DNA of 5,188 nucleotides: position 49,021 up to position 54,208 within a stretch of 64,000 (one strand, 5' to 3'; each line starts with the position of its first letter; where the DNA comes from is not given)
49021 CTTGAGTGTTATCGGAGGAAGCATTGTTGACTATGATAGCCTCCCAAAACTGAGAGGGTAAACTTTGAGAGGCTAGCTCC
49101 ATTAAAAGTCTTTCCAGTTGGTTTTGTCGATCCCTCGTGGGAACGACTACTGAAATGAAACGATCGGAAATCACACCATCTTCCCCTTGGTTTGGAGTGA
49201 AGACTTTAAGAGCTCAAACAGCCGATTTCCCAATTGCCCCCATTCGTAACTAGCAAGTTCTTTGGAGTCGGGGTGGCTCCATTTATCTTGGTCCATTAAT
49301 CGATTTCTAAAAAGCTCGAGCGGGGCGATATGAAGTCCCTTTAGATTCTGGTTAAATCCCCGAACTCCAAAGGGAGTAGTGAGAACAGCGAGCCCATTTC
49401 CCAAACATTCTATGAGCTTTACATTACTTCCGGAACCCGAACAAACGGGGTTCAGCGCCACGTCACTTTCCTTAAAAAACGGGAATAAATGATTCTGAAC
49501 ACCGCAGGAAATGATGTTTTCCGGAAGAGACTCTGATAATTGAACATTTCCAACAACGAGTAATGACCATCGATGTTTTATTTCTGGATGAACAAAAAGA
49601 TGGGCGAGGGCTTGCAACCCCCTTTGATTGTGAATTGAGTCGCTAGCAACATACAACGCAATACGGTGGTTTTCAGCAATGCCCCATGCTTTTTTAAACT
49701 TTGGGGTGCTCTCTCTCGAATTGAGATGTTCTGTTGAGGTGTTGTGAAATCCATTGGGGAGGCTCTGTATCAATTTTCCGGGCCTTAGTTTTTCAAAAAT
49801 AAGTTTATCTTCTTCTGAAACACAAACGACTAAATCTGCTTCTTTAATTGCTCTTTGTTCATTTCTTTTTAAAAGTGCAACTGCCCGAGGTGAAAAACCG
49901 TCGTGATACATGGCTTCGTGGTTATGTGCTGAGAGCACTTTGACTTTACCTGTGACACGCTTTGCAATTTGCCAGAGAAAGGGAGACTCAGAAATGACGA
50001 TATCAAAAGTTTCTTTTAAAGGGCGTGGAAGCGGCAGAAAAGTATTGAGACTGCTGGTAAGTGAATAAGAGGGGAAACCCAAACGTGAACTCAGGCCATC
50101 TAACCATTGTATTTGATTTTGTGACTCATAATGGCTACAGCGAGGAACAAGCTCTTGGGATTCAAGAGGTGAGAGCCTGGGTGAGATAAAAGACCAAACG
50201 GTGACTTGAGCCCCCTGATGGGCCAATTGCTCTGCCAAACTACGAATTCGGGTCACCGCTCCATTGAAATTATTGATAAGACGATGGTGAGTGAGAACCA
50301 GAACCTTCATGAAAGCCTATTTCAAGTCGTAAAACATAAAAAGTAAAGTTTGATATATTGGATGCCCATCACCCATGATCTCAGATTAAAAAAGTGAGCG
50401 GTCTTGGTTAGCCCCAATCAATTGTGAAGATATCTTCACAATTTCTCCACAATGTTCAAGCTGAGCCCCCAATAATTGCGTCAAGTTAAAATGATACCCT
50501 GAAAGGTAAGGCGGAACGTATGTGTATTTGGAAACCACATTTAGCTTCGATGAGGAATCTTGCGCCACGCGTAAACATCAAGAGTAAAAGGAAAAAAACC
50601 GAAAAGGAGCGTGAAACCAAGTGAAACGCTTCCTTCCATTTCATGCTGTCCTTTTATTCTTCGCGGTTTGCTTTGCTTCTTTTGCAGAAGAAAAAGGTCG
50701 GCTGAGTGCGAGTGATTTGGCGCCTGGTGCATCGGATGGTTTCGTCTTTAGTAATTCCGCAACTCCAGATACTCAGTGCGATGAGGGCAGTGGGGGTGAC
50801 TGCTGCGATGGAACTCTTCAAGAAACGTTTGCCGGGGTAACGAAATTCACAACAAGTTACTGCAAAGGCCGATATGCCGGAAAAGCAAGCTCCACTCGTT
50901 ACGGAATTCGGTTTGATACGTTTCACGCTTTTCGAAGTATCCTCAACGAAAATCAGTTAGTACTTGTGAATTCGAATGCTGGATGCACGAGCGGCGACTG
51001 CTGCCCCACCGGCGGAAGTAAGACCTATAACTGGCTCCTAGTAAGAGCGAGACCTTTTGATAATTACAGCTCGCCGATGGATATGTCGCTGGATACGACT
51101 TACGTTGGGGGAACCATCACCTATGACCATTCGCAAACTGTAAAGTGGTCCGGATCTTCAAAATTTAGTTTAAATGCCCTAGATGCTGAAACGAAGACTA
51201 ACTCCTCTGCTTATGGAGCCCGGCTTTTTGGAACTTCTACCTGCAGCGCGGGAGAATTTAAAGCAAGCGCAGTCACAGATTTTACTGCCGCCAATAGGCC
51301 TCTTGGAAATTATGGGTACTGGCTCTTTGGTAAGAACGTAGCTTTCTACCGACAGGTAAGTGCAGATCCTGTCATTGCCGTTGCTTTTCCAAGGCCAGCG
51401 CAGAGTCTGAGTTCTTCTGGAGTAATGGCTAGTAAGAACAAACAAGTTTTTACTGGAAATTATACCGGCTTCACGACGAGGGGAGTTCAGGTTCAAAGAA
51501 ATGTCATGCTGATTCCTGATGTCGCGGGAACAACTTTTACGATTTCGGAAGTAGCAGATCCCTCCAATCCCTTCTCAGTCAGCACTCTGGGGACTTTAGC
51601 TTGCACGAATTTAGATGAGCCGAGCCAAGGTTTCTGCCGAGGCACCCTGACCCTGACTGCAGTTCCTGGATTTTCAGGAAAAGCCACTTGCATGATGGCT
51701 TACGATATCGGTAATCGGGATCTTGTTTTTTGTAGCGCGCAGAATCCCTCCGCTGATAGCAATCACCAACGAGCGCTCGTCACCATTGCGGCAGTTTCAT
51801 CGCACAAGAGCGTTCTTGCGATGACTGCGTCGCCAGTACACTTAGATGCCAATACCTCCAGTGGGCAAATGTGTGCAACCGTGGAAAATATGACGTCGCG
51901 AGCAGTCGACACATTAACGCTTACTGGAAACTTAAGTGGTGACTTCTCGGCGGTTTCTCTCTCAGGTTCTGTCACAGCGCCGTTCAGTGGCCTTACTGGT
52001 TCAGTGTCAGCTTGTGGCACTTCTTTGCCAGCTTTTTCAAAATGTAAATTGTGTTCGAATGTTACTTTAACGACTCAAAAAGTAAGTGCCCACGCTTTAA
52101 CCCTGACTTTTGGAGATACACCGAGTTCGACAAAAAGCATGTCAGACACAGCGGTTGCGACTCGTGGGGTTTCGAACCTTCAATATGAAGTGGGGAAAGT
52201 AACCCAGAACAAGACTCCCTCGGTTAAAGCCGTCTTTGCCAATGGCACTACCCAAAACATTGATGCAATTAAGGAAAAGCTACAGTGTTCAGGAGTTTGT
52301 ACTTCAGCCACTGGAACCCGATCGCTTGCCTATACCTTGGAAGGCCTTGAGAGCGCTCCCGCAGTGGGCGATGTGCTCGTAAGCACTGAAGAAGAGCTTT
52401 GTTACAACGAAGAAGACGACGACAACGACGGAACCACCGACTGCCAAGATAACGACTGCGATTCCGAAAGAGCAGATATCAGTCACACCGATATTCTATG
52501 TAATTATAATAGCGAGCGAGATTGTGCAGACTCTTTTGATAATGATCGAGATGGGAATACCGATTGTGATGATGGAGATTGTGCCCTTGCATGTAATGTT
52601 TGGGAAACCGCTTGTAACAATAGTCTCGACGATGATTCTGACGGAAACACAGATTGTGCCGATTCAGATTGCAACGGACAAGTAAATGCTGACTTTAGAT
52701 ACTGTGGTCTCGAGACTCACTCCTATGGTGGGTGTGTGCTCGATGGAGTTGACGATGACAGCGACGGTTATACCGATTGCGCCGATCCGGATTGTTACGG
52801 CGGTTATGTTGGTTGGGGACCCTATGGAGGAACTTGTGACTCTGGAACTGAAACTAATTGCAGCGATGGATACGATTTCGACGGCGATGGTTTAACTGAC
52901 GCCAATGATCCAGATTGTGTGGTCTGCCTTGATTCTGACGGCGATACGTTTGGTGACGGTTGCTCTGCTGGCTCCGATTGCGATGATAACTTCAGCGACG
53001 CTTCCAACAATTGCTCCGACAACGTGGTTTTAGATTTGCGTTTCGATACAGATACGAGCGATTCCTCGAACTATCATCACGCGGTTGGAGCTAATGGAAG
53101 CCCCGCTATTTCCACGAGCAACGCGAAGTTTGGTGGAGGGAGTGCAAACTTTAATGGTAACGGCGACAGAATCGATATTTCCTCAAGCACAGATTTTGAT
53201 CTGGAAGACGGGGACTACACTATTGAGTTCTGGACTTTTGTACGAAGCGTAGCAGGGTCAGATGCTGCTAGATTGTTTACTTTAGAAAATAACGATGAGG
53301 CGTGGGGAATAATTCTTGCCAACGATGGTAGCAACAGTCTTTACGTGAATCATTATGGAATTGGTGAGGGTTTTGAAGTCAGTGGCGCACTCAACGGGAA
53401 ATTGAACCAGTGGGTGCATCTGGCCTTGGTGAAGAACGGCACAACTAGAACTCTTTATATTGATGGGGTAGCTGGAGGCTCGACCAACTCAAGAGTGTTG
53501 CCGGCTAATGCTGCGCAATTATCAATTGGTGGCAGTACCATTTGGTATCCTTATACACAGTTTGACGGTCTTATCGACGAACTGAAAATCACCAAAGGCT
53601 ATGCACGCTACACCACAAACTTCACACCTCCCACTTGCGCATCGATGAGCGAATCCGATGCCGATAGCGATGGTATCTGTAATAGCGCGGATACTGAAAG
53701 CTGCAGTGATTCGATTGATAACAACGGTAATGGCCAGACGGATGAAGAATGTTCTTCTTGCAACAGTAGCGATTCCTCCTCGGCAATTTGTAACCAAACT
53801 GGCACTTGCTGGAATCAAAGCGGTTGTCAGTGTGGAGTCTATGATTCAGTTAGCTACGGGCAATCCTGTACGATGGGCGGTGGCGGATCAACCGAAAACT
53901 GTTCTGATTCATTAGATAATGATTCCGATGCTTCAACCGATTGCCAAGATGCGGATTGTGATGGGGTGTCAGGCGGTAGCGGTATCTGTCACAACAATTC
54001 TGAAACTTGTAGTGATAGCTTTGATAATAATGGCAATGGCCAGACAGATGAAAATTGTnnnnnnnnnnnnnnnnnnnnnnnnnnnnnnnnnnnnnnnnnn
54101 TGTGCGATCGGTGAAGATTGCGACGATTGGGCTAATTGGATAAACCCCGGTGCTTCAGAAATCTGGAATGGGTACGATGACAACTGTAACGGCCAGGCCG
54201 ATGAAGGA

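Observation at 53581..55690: Nearly identical ~480-bp intragenic duplication (repeat A) inside the giant gene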

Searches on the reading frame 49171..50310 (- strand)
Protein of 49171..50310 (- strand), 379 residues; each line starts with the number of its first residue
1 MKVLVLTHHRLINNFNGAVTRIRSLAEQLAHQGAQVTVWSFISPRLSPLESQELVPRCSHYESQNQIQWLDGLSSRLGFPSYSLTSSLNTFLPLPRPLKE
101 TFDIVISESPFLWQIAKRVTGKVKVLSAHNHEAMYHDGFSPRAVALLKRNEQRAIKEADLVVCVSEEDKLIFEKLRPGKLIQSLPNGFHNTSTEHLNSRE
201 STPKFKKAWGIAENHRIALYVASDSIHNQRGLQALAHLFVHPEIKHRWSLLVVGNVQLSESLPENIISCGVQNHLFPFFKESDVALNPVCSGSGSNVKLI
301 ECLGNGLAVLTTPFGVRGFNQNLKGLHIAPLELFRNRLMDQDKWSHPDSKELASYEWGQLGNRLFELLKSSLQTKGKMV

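Call 11: find_encoding_contigs(protein=window:49171-50310:-, flank=10000, max_places=6)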
Protein window:49171-50310:- (379 aa): 4 contigs read that carry it; 3 places shown.
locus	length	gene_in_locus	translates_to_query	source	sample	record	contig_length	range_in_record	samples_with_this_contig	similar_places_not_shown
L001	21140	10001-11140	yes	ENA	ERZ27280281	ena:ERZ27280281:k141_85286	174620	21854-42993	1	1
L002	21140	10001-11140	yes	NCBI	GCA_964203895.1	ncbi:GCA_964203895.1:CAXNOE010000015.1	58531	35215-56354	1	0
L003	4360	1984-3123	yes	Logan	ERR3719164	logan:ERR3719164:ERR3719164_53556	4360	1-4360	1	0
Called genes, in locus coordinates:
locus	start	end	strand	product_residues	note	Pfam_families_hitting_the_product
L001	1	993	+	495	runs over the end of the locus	-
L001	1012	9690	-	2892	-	PF02210:Laminin_G_2 (faint), PF13385:Laminin_G_3, PF11617:Cu-binding_MopE, PF06439:3keto-disac_hyd (faint), PF13385:Laminin_G_3, PF05345:He_PIG, PF00041:fn3, PF13385:Laminin_G_3, +1 more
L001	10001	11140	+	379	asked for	PF13439:Glyco_transf_4, PF13579:Glyco_trans_4_4, PF13692:Glyco_trans_1_4 (weak)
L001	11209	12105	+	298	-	PF00535:Glycos_transf_2, PF10111:Glyco_tranf_2_2 (faint), PF13641:Glyco_tranf_2_3 (weak)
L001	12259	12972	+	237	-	PF04488:Gly_transf_sug, PF05704:Caps_synth (weak)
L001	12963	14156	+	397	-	-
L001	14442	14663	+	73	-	-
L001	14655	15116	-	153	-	PF00885:DMRL_synthase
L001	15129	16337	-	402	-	PF00926:DHBP_synthase, PF00925:GTP_cyclohydro2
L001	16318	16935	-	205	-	PF00677:Lum_binding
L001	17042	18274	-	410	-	PF00534:Glycos_transf_1, PF13692:Glyco_trans_1_4 (weak), PF13524:Glyco_trans_1_2 (weak)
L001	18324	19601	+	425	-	PF13439:Glyco_transf_4, PF00534:Glycos_transf_1, PF13692:Glyco_trans_1_4, PF13524:Glyco_trans_1_2 (weak)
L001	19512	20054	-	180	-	-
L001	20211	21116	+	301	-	PF00246:Peptidase_M14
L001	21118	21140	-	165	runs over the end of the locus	-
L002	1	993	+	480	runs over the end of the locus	-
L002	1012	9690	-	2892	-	PF02210:Laminin_G_2 (faint), PF13385:Laminin_G_3, PF11617:Cu-binding_MopE, PF06439:3keto-disac_hyd (faint), PF13385:Laminin_G_3, PF05345:He_PIG, PF00041:fn3, PF13385:Laminin_G_3, +1 more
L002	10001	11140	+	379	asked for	PF13439:Glyco_transf_4, PF13579:Glyco_trans_4_4, PF13692:Glyco_trans_1_4 (weak)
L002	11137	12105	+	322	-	PF00535:Glycos_transf_2, PF10111:Glyco_tranf_2_2 (weak), PF13641:Glyco_tranf_2_3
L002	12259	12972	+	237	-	PF04488:Gly_transf_sug, PF05704:Caps_synth (weak)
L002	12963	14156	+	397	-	-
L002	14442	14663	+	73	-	-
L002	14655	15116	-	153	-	PF00885:DMRL_synthase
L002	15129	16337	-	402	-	PF00926:DHBP_synthase, PF00925:GTP_cyclohydro2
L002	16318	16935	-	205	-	PF00677:Lum_binding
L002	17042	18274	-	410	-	PF00534:Glycos_transf_1, PF13692:Glyco_trans_1_4 (weak), PF13524:Glyco_trans_1_2 (weak)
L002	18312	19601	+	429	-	PF13439:Glyco_transf_4, PF00534:Glycos_transf_1, PF13692:Glyco_trans_1_4, PF13524:Glyco_trans_1_2 (weak)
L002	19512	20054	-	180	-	-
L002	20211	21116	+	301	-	PF00246:Peptidase_M14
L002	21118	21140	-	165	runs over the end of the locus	-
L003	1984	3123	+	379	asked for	PF13439:Glyco_transf_4, PF13579:Glyco_trans_4_4, PF13692:Glyco_trans_1_4 (weak)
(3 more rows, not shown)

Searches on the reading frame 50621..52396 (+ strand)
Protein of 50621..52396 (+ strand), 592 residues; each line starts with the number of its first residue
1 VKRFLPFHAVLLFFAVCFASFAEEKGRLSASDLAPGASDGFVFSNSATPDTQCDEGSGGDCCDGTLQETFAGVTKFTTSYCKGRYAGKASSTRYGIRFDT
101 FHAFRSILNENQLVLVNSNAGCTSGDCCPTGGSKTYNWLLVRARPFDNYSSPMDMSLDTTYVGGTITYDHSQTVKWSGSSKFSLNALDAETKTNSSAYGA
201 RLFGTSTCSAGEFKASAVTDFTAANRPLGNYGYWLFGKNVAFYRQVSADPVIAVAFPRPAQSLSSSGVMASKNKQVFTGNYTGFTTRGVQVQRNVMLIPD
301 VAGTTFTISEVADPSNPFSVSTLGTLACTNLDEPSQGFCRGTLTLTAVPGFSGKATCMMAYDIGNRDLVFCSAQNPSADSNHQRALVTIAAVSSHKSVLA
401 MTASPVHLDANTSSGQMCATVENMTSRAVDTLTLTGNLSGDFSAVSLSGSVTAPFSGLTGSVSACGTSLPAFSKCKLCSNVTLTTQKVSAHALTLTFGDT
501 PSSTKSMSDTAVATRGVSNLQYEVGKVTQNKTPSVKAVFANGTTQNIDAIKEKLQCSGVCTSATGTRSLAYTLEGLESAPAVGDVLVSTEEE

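Call 30: find_homologous_proteins(query=window:50621-52396:+, max_evalue=0.00001)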
Query window:50621-52396:+ (592 aa): 2 proteins with E <= 0.00001 among 8000 candidates.
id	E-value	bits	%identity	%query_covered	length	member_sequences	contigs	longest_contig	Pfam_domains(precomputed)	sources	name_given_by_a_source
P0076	0.0e+0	1182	89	100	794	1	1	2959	PF00041.28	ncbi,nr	ncbi:MAG: fibronectin type III domain-containing protein, partial [Proteobacteria bacterium]|nr:fibr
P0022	0.0e+0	1089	100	82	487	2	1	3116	-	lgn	-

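Call 32: find_encoding_contigs(protein=P0076, flank=10000)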
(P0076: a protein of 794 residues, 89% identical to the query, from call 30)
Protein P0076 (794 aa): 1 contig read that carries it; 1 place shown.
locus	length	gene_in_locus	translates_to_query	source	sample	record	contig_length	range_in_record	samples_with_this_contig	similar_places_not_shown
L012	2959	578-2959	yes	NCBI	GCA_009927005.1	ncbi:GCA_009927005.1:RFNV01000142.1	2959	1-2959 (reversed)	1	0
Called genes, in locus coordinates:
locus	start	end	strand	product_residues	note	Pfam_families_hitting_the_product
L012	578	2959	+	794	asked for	PF00041:fn3 (faint)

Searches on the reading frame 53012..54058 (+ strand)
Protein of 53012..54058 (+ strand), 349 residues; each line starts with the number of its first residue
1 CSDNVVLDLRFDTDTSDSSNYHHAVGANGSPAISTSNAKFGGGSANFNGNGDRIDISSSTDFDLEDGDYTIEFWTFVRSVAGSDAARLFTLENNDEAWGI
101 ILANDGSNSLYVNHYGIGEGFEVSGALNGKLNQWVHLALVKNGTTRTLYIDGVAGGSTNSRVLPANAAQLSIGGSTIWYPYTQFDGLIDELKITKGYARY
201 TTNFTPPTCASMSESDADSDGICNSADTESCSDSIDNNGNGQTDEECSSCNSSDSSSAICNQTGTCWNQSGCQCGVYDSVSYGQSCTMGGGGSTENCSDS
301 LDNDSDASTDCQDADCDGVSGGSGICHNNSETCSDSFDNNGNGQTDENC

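Call 45: predict_structure(protein=window:53012-54058:+)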
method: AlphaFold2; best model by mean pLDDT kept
length: 349 residues; sequences in the alignment: 1
mean_pLDDT: 33.1   pTM: 0.17
mean pLDDT of the five models: 33.1, 27.8, 26.8, 26.8, 26.1
residues with pLDDT >= 90: 0; 70-90: 0; 50-70: 0; < 50: 349
segments of 3 or more residues with pLDDT < 50: 1-349
pLDDT, mean of each block of 10 residues (from residue 1): 33 35 31 29 32 32 33 29 31 30 33 30 29 31 31 28 29 30 31 30 35 41 38 38 38 40 42 29 31 30 37 32 34 38 38
secondary structure, 60 per line:
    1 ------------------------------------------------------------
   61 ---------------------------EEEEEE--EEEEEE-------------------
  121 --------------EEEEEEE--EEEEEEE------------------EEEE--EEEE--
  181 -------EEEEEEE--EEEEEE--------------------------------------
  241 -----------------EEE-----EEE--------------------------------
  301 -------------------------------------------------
elements in order: E88-93 E96-101 E135-141 E144-150 E169-172 E175-178 E188-194 E197-202 E258-260 E266-268

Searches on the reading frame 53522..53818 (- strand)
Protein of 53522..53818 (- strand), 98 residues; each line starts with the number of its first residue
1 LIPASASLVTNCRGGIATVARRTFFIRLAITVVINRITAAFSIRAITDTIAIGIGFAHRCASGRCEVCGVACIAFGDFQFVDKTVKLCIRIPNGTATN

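Call 54: search_protein_families(library=pfam, proteins=[window:53522-53818:-], max_evalue=1)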
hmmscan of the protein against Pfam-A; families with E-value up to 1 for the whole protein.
window:53522-53818:- (98 aa): 0 families
